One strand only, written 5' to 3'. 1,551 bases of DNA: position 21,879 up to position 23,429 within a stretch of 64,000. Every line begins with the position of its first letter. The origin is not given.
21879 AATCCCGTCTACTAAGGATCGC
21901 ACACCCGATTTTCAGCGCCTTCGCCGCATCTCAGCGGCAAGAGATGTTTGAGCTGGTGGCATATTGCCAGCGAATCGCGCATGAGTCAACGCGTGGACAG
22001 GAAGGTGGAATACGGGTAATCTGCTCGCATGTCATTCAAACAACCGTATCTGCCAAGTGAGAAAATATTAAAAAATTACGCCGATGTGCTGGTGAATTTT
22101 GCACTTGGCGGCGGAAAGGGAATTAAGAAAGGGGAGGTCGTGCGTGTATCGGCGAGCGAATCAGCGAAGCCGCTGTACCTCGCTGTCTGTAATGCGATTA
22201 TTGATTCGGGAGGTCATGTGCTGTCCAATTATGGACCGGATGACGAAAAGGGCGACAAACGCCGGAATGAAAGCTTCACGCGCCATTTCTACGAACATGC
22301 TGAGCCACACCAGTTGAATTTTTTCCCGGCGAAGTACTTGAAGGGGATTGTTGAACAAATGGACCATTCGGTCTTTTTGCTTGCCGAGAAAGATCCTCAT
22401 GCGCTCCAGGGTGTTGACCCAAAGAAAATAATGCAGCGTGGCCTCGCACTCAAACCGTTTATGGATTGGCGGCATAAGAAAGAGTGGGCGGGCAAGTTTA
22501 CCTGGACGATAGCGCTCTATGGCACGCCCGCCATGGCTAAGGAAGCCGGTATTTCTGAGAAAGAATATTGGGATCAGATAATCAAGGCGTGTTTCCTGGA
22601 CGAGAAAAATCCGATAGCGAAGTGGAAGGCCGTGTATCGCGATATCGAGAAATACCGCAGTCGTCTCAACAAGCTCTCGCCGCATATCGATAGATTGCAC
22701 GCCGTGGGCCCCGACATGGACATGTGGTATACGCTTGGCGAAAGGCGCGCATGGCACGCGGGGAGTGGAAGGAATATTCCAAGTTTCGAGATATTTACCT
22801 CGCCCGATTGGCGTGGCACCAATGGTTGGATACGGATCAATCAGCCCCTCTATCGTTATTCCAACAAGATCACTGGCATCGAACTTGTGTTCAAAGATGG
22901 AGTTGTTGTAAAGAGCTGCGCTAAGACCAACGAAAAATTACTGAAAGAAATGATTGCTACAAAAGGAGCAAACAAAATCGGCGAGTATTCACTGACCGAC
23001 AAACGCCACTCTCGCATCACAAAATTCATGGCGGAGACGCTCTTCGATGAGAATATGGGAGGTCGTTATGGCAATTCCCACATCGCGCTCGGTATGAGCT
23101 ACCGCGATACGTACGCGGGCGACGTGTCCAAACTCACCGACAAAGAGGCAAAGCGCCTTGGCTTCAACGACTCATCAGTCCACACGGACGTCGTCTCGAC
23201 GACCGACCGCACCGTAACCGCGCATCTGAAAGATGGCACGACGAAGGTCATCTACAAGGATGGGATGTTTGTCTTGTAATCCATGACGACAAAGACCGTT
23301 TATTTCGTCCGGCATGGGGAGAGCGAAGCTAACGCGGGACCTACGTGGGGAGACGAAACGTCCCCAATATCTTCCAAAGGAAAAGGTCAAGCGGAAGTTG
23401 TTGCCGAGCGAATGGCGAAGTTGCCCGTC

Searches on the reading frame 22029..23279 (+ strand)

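Call 89: search_protein_families(library=pfam, proteins=[window:22029-23279:+], max_evalue=0.00001)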
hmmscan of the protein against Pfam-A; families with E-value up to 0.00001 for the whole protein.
window:22029-23279:+ (416 aa): 1 family
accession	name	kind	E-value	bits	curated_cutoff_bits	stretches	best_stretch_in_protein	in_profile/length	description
PF02073.20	Peptidase_M29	-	2.9e-90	303.5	27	1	11-414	2-406/406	Thermophilic metalloprotease (M29)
